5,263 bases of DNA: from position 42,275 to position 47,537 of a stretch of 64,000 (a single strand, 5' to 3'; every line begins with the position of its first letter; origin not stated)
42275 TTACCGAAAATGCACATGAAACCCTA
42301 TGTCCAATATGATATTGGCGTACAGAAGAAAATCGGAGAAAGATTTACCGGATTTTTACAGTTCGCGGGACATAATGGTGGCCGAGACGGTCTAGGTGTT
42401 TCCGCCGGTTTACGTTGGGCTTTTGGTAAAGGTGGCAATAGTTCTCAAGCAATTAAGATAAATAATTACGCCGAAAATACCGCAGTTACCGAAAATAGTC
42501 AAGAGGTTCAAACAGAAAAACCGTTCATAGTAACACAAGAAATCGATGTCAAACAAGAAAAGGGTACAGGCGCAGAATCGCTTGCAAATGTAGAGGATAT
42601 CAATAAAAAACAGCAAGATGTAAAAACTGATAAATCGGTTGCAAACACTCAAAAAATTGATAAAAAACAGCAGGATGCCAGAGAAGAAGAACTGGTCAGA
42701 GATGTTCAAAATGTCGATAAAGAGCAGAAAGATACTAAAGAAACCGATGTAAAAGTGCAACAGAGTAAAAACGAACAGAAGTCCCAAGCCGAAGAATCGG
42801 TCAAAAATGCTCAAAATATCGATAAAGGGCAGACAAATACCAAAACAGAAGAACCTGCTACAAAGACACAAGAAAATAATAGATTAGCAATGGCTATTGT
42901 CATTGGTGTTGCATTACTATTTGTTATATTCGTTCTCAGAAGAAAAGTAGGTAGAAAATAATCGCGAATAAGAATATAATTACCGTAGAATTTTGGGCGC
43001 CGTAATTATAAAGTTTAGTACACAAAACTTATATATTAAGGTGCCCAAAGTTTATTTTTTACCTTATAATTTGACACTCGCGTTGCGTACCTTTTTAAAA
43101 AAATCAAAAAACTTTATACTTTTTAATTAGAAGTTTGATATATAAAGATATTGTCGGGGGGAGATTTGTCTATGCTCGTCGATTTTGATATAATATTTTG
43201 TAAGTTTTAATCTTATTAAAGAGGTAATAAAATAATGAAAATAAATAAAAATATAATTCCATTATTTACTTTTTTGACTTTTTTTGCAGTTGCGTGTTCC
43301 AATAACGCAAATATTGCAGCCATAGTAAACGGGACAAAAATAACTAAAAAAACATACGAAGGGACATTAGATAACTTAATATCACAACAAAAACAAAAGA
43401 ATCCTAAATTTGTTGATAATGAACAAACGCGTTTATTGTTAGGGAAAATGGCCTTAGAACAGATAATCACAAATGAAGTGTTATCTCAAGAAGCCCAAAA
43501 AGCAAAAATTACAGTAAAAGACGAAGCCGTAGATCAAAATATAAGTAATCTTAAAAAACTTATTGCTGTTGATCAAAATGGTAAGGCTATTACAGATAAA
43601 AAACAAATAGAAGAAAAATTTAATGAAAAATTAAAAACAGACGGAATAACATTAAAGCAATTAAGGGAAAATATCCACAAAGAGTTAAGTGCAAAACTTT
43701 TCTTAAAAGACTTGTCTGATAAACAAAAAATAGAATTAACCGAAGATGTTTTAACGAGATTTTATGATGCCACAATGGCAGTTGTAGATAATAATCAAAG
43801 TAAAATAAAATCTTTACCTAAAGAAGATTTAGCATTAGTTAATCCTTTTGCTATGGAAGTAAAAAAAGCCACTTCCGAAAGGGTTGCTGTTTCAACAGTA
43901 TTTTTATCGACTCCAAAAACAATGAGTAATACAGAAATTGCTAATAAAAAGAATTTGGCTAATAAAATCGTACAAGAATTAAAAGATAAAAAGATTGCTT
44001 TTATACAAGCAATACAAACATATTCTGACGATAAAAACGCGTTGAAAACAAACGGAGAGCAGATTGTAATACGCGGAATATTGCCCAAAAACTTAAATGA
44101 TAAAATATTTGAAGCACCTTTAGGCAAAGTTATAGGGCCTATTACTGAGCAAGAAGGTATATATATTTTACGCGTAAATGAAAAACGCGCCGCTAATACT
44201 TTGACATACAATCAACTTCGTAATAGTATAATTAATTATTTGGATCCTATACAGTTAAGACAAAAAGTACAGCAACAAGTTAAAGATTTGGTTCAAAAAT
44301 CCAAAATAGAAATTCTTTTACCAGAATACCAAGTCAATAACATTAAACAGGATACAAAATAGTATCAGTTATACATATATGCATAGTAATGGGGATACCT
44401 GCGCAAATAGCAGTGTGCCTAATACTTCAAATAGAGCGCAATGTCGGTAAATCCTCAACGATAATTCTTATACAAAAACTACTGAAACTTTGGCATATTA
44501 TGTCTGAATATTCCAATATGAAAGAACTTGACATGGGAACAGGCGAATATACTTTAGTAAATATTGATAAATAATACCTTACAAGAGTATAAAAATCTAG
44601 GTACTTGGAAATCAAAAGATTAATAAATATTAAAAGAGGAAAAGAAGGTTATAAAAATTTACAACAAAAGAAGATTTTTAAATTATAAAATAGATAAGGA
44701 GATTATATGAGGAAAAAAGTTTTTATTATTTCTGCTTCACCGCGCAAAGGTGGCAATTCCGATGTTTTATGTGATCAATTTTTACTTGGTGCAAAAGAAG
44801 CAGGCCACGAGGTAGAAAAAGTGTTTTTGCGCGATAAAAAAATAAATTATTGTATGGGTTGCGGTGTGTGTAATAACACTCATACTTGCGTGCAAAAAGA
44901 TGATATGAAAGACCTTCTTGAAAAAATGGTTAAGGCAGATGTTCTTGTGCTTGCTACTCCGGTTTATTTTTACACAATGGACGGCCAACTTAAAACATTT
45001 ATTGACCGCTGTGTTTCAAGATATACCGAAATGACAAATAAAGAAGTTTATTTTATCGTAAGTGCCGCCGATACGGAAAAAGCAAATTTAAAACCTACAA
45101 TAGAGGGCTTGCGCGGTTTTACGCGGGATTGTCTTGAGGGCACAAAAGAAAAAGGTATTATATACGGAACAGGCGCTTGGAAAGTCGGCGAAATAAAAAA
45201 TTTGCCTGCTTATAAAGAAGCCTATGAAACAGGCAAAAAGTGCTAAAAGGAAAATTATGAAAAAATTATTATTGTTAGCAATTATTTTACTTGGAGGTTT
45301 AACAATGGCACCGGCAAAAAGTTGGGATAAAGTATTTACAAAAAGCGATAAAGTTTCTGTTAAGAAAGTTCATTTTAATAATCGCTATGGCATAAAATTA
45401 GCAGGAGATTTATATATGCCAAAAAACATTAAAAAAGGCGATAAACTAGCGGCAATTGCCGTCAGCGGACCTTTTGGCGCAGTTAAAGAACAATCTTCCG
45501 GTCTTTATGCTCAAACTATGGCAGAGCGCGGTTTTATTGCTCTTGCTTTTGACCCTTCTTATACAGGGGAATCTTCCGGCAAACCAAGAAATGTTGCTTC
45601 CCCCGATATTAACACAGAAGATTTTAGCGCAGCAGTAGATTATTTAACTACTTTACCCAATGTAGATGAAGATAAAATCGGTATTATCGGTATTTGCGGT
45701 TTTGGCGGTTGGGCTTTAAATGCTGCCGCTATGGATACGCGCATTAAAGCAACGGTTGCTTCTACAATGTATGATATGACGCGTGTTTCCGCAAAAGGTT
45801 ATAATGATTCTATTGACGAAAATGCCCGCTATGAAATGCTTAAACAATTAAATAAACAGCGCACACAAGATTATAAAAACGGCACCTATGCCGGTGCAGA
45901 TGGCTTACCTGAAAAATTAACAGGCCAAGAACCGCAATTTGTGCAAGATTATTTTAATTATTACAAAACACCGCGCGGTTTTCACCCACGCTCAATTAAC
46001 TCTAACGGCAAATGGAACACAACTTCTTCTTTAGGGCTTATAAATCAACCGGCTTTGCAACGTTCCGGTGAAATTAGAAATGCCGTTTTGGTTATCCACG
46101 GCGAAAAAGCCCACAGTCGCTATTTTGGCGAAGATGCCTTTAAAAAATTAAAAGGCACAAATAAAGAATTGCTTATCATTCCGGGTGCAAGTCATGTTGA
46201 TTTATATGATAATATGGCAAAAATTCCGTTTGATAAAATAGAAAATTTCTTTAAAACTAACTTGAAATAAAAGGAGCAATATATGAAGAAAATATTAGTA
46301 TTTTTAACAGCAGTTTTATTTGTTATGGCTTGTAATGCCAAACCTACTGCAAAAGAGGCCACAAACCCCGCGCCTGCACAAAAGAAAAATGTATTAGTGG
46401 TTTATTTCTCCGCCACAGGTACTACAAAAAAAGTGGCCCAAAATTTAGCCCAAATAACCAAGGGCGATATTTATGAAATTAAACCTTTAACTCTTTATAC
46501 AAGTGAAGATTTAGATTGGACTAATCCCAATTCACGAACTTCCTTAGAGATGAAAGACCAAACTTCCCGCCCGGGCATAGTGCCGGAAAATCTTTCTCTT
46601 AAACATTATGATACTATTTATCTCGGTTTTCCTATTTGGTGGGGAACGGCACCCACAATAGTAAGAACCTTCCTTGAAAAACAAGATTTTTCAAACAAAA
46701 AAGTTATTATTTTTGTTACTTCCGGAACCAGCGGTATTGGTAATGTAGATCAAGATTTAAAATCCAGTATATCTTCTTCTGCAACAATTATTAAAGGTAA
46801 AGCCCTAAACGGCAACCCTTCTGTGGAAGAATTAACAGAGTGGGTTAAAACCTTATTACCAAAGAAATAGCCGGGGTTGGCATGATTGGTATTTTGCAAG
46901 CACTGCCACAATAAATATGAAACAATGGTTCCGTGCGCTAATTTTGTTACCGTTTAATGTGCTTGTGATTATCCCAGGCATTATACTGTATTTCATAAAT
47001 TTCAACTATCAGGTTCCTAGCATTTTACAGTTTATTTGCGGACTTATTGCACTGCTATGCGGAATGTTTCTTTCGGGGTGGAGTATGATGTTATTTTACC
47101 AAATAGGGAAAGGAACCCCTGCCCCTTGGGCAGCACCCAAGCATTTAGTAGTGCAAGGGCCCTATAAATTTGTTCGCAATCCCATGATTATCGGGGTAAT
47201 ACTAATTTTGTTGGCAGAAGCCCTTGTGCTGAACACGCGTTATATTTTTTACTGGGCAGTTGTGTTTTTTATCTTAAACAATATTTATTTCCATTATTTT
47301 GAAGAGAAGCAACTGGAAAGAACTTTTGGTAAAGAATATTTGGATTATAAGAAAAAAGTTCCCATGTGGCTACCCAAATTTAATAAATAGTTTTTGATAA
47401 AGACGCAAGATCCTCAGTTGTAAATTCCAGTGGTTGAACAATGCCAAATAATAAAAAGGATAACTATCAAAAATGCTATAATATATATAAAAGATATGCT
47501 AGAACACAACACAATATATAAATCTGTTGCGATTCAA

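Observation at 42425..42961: Autotransporter barrel followed by a 178-aa repeat tail ending in a TM helix and basic anchor (possible OM-to-IM tether)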

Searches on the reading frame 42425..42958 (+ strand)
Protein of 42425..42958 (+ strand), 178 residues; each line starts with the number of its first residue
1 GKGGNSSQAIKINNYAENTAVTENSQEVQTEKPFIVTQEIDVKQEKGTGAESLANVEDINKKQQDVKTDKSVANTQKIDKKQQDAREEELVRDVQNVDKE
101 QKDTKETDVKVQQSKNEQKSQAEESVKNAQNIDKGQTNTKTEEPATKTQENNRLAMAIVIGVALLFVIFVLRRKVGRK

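Call 5: search_protein_families(library=pfam, proteins=[window:42425-42958:+], max_evalue=0.01)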
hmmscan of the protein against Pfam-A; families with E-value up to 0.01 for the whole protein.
window:42425-42958:+ (178 aa): 0 families

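Call 6: search_protein_families(library=ncbifam, proteins=[window:42425-42958:+], max_evalue=1)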
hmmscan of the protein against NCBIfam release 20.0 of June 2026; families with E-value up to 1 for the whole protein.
window:42425-42958:+ (178 aa): 8 families
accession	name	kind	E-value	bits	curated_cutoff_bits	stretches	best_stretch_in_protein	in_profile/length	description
NF040549.1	Nt5e_LPXTG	exception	0.0097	14.2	1050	1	38-167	612-722/731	cell surface ecto-5'-nucleotidase Nt5e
NF038277.1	accessory_MacP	equivalog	0.026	15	45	1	96-171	19-93/98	cell wall synthase accessory phosphoprotein MacP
TIGR00437.1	feoB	equivalog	0.032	12.9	315.65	1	46-176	139-272/594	ferrous iron transport protein B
TIGR02102.1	pullulan_Gpos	equivalog_domain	0.062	11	1042.25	1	48-174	974-1111/1113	pullulanase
NF045509.1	CellDiv_HetF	equivalog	0.095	10.9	1200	1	10-168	423-579/836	cell division protein HetF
NF047875.1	5nuc_LPXTG_Strp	exception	0.21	10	1050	1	59-174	570-683/684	surface-anchored 5'-nucleotidase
NF049893.1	spr0155_permease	equivalog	0.31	11.3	120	1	113-174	29-91/165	ABC transporter permease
NF002706.0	PRK02507.1-5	equivalog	0.35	10.2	596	1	32-173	81-224/469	proton extrusion protein PcxA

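Call 13: find_homologous_proteins(query=window:42425-42958:+, max_evalue=10)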
Query window:42425-42958:+: 98 candidates shared short words with the query, none scored E <= 10.

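Call 27: search_protein_representatives(alignment_id=A1)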
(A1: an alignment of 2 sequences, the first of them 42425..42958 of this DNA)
Query: 2 sequences, 178 profile positions. Proteins with E-value up to 0.001 (for the whole library): 2; up to 1e-10: 2; up to 1e-30: 1. The best 2 are listed.
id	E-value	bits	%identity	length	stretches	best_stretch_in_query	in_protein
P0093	3.8e-75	267.9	-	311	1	1-174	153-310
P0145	1.0e-26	110.1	-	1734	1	1-177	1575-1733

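Call 47: find_homologous_proteins(query=A3, max_evalue=0.01)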
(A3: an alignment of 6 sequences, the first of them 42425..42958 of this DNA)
Query A3 (6 sequences) (178 aa, profile of the alignment): 1 proteins with E <= 0.01 among 4862 candidates.
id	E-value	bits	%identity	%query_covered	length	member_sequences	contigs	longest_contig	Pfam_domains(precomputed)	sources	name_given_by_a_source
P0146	1.3e-61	225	36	90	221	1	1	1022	-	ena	-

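Call 57: find_encoding_contigs(protein=P0145, flank=3000, max_places=4)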
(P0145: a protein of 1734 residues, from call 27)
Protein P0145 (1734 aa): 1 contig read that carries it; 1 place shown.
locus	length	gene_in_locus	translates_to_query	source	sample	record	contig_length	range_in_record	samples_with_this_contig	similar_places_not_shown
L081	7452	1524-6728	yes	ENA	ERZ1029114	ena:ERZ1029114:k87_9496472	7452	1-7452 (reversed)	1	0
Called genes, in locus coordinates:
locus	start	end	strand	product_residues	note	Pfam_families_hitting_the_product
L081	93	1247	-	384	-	-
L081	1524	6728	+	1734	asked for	-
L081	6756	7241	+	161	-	PF07963:N_methyl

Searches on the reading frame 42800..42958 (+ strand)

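Call 6: search_protein_families(library=ncbifam, proteins=[window:42800-42958:+], max_evalue=1)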
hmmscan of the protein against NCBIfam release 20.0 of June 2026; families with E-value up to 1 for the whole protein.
window:42800-42958:+ (53 aa): 1 family
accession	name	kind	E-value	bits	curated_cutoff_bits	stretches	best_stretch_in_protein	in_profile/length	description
TIGR03097.1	PEP_O_lig_1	hypoth_equivalog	0.049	12.5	188.1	1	18-48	159-189/408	putative O-glycosylation ligase, exosortase A system-associated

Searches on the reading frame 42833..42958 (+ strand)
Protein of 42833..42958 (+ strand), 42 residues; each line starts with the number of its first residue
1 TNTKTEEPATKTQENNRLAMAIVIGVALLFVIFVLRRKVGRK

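Call 73: search_protein_families(library=ncbifam, proteins=[window:42833-42958:+], max_evalue=10)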
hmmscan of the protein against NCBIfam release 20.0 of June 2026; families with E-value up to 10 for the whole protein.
seq(42 aa): 1 family
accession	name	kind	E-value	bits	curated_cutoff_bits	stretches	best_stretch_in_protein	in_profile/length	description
TIGR03097.1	PEP_O_lig_1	hypoth_equivalog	0.04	12.8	188.1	1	8-37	160-189/408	putative O-glycosylation ligase, exosortase A system-associated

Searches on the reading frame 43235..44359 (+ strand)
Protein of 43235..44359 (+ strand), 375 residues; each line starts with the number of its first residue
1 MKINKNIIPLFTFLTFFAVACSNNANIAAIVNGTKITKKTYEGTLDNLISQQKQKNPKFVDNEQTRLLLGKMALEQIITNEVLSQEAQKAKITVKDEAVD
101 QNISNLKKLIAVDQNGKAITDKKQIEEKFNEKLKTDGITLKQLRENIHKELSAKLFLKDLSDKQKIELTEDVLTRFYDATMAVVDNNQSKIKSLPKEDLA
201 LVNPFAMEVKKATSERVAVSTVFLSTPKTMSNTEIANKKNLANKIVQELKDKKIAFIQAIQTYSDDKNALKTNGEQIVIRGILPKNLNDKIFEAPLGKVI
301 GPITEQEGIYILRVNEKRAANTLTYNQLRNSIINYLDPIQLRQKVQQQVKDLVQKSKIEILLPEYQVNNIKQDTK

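Call 5: search_protein_families(library=pfam, proteins=[window:43235-44359:+], max_evalue=0.01)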
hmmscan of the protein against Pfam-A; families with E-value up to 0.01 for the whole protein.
window:43235-44359:+ (375 aa): 6 families
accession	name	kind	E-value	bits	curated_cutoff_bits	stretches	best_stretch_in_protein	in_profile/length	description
PF13624.11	SurA_N_3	-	9.1e-17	61.8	27.2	1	11-153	25-158/162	SurA-like N-terminal domain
PF13623.11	SurA_N_2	-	6.1e-14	52.5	28.5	1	10-108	20-124/145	SurA-like N-terminal domain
PF13616.12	Rotamase_3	-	7.6e-12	46.2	22.5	1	208-318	7-116/116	PPIC-type PPIASE domain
PF00639.27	Rotamase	-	9.6e-11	43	21.7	1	223-315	3-96/97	PPIC-type PPIASE domain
PF09312.16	SurA_N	-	5.2e-10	40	30.8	1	26-152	3-113/118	SurA N-terminal domain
PF13145.12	Rotamase_2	-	3.7e-08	34.6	27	1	234-329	28-120/121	PPIC-type PPIASE domain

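Call 26: list_cluster_members(proteins=[window:43235-44359:+, window:36851-42958:+, window:35830-36546:+, window:13124-15247:+, window:25703-27481:+])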
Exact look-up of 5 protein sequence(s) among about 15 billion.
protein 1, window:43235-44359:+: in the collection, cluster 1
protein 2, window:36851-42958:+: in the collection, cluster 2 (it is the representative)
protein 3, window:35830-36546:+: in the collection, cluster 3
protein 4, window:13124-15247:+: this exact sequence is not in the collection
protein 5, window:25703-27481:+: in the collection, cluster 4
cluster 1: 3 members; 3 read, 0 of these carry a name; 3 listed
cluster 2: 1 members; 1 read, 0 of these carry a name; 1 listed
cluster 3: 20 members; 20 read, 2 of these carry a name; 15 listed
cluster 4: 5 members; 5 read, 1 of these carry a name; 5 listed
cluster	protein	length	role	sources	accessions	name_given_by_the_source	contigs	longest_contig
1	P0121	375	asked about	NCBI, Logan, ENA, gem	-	-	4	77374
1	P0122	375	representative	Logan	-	-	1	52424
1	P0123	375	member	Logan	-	-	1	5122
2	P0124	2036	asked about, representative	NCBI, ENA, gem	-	-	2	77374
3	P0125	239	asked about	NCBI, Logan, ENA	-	-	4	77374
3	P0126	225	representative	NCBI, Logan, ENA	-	-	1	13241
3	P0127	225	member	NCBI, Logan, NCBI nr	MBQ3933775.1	MAG: MIP family channel protein [Elusimicrobiaceae bacterium] | MIP family channel protein [Elusimicrobiaceae bacterium]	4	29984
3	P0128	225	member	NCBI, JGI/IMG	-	aquaporin Z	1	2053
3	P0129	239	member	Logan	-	-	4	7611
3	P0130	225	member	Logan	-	-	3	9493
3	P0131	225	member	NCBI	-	-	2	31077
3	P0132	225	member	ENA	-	-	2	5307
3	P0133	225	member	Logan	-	-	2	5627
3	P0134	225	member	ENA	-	-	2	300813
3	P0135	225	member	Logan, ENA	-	-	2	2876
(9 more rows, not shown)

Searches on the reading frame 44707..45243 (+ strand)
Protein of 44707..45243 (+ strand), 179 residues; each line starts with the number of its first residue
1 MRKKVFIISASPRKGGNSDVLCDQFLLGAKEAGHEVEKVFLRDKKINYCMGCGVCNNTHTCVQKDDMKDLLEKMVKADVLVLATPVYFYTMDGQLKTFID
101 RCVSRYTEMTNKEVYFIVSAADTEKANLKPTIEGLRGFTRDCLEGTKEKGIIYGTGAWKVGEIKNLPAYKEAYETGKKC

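Call 42: search_protein_families(library=pfam, proteins=[window:44707-45243:+], max_evalue=0.001)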
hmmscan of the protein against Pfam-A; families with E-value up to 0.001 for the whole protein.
window:44707-45243:+ (179 aa): 2 families
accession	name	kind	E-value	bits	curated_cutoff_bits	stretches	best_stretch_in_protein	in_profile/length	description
PF03358.20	FMN_red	-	2.3e-25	89.4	24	1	4-120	2-116/152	NADPH-dependent FMN reductase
PF02525.22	Flavodoxin_2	-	7.6e-15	55.6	27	1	3-125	1-139/198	Flavodoxin-like fold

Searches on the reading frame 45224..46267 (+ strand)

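Call 42: search_protein_families(library=pfam, proteins=[window:45224-46267:+], max_evalue=0.001)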
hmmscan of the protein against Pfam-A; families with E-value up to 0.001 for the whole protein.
window:45224-46267:+ (348 aa): 7 families
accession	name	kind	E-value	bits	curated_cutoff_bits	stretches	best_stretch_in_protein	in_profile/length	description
PF01738.24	DLH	-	2.5e-07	30.9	21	1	87-179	25-126/217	Dienelactone hydrolase family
PF00326.27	Peptidase_S9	-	4e-06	26.9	22.6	1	95-187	6-103/213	Prolyl oligopeptidase family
PF12740.14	PETase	-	4.9e-06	26.6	28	1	53-187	37-162/263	PET hydrolase-like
PF08840.17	BAAT_C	-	1.4e-05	25.7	20.9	1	132-203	4-75/210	BAAT / Acyl-CoA thioester hydrolase C terminal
PF06500.17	FrsA-like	-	1.9e-05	24.1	22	1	42-179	164-295/414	Esterase FrsA-like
PF05448.18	AXE1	-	6.5e-05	22.3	21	1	133-203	159-232/321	Acetyl xylan esterase (AXE1)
PF12146.15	Hydrolase_4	-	0.00047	20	27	0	96-175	24-102/239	Serine aminopeptidase, S33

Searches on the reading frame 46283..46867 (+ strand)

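Call 42: search_protein_families(library=pfam, proteins=[window:46283-46867:+], max_evalue=0.001)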
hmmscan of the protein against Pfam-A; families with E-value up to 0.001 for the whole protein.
window:46283-46867:+ (195 aa): 5 families
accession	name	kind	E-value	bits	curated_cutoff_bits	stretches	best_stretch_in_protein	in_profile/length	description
PF12682.12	Flavodoxin_4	-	7.2e-58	194.9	24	1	36-190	1-154/155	Flavodoxin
PF12724.12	Flavodoxin_5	-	2.7e-10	41.2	27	0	101-150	36-87/145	Flavodoxin domain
PF12641.12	Flavodoxin_3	-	1.4e-08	35.2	27.5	0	106-153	38-83/160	Flavodoxin domain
PF02525.22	Flavodoxin_2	-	3.3e-06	27.4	27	1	35-133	1-102/198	Flavodoxin-like fold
PF00258.30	Flavodoxin_1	-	0.00037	21.1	25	1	39-145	1-93/143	Flavodoxin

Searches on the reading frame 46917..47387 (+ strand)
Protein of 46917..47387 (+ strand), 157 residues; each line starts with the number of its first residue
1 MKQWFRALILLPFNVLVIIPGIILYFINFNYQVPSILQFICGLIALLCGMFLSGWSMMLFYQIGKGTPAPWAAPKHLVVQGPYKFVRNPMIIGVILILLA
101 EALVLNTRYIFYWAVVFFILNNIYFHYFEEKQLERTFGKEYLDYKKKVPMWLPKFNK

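Call 42: search_protein_families(library=pfam, proteins=[window:46917-47387:+], max_evalue=0.001)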
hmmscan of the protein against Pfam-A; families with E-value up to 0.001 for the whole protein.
window:46917-47387:+ (157 aa): 2 families
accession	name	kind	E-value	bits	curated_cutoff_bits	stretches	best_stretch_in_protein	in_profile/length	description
PF04191.18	PEMT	-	2.6e-13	50.8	25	1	38-139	2-104/105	Phospholipid methyltransferase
PF01222.22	ERG4_ERG24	-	0.00012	21.5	27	1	75-150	349-425/432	Ergosterol biosynthesis ERG4/ERG24 family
